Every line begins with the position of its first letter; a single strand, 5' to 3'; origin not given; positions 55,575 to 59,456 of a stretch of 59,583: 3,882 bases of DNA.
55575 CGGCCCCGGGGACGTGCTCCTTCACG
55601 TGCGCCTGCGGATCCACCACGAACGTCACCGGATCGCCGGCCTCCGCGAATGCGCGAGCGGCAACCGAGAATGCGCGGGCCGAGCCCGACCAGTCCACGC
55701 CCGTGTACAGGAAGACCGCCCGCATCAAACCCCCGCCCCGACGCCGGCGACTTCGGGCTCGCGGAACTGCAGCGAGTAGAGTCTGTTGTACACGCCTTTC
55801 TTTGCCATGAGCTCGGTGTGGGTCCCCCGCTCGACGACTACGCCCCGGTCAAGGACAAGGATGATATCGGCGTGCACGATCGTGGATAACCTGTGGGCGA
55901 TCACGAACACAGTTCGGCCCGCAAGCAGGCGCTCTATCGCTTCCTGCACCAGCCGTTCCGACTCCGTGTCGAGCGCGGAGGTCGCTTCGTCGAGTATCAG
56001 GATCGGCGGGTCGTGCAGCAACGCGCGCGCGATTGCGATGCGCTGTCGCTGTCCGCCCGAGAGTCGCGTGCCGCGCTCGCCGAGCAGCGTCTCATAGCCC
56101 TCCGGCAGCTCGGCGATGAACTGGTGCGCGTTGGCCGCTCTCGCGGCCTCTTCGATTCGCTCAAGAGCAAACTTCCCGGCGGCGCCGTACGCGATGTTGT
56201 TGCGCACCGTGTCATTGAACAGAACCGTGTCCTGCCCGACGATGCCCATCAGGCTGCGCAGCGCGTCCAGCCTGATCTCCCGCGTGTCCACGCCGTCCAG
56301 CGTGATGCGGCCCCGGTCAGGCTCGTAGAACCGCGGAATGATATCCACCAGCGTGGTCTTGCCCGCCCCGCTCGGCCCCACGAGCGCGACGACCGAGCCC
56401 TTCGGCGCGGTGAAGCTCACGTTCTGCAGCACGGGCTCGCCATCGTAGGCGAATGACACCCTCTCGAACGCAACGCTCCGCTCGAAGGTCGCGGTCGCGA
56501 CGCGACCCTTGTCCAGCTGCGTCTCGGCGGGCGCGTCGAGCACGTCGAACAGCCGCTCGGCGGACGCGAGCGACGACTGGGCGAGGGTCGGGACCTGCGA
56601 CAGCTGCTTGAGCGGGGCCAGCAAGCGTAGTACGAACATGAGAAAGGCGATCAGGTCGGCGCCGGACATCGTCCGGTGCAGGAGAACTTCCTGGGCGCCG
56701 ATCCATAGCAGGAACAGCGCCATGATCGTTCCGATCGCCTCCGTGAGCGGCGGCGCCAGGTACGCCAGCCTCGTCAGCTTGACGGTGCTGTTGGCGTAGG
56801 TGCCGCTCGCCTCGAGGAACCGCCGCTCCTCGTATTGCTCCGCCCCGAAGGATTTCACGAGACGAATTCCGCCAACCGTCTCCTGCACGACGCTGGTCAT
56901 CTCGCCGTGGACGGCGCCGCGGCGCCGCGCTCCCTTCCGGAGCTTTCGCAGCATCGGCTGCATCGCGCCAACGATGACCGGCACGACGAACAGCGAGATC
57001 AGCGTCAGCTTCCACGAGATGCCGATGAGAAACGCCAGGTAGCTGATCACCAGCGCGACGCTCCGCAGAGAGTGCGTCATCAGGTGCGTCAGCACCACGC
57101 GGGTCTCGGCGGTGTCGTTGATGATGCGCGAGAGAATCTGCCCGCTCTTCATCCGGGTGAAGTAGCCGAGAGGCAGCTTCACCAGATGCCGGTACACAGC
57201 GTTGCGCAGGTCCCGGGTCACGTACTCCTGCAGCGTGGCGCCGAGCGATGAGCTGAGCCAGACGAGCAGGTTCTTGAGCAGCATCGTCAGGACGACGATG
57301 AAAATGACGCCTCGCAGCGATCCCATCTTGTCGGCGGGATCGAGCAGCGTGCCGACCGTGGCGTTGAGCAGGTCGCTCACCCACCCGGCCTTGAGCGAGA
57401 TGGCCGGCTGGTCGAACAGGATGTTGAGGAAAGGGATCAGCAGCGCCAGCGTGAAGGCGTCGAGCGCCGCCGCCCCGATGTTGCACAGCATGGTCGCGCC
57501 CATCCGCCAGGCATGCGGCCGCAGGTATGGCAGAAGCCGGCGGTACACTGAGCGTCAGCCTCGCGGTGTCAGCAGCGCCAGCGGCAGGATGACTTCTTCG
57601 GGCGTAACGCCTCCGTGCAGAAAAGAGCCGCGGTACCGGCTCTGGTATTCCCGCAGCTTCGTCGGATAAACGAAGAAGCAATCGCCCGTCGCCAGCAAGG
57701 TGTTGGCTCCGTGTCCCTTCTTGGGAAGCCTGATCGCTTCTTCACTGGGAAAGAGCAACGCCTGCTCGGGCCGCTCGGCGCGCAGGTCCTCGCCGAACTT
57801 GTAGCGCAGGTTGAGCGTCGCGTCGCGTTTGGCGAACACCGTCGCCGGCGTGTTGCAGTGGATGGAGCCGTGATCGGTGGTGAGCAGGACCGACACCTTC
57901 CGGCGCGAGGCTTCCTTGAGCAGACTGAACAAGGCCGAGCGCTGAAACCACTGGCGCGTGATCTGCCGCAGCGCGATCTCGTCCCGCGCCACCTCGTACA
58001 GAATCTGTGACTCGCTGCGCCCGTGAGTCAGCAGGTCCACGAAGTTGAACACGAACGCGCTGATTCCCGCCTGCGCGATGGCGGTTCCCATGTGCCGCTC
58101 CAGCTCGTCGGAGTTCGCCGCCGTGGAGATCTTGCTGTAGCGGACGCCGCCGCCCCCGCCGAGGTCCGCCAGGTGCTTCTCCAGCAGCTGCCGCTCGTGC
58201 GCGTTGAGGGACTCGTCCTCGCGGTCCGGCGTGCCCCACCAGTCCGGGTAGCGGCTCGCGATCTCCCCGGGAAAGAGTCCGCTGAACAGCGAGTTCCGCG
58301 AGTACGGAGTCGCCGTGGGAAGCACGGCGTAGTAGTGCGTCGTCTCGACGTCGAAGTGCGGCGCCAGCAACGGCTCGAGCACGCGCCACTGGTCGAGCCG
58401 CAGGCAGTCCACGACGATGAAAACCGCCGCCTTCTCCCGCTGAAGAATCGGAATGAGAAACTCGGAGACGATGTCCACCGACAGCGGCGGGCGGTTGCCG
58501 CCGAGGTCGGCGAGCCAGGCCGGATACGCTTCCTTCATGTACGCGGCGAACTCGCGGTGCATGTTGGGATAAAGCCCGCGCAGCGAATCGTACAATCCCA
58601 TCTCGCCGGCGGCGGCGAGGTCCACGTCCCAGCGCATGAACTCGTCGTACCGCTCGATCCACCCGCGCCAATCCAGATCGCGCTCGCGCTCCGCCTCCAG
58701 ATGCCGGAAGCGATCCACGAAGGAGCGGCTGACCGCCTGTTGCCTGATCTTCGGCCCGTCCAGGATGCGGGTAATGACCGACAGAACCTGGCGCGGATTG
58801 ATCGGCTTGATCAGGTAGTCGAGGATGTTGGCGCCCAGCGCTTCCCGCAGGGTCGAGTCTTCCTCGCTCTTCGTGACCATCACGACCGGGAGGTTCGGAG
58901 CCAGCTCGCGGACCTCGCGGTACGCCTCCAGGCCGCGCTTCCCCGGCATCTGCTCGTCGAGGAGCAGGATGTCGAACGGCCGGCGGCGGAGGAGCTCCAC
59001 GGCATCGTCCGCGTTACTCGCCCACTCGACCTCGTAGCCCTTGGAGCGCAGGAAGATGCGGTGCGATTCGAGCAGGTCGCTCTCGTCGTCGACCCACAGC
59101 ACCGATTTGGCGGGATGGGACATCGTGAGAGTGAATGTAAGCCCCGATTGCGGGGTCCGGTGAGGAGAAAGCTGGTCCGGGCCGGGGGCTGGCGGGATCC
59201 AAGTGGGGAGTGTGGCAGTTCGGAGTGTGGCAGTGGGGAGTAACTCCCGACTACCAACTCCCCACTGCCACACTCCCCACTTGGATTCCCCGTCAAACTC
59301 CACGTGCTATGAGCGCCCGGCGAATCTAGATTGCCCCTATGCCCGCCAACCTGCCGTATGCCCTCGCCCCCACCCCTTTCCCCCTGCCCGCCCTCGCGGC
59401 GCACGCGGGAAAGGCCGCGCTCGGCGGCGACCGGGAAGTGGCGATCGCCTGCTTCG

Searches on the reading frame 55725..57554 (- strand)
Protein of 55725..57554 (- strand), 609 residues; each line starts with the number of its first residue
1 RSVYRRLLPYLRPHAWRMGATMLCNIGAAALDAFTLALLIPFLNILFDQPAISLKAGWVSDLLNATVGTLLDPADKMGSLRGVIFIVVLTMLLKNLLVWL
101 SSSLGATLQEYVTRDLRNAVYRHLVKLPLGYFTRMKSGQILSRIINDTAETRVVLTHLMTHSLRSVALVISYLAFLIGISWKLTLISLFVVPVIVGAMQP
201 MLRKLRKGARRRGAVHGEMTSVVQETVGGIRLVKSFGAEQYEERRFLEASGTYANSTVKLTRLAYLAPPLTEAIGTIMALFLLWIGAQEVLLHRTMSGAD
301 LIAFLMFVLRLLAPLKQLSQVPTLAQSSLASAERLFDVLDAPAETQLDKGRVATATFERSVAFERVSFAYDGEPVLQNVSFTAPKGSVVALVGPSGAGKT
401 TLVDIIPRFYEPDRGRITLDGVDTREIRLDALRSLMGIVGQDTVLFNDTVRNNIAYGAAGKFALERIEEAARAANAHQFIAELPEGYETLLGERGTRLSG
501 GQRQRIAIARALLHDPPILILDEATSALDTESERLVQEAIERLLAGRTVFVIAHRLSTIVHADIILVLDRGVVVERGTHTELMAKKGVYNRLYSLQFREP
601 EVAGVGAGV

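Call 75: search_protein_families(library=pfam, proteins=[window:55725-57554:-], max_evalue=0.01)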
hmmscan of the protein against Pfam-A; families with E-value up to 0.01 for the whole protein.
window:55725-57554:- (609 aa): 9 families
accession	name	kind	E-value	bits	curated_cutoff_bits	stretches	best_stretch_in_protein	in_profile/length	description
PF00664.28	ABC_membrane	-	2.5e-42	145.9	28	1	66-314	37-273/274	ABC transporter transmembrane region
PF00005.33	ABC_tran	-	2e-34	119.6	25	1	376-526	1-137/137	ABC transporter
PF02463.25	SMC_N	-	5.3e-07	29.7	40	1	497-564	136-207/220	RecF/RecN/SMC N terminal domain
PF13191.12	AAA_16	-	8.4e-06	26.8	32.6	1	385-545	23-161/167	AAA ATPase domain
PF13401.12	AAA_22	-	0.00052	20.8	27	1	387-532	6-97/130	AAA domain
PF13555.12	AAA_29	-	0.001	19.2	27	1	384-405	21-41/61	P-loop containing region of AAA domain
PF13604.12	AAA_30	-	0.0013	19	27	1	385-540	17-113/191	AAA domain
PF13304.12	AAA_21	-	0.0025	18.3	27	0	389-406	2-19/304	AAA domain, putative AbiEii toxin, Type IV TA system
PF09818.15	ABC_ATPase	-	0.0044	16.5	23.2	0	474-536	135-201/283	P-loop domain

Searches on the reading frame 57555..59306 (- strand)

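Call 75: search_protein_families(library=pfam, proteins=[window:57555-59306:-], max_evalue=0.01)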
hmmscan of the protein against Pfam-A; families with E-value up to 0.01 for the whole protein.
window:57555-59306:- (583 aa): 2 families
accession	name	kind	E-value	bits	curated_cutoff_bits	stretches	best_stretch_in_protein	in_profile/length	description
PF00072.30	Response_reg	-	9.6e-26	90.6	30.2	1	69-178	1-110/111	Response regulator receiver domain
PF08665.17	PglZ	-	1.5e-15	58.1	25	1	294-487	3-178/179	PglZ domain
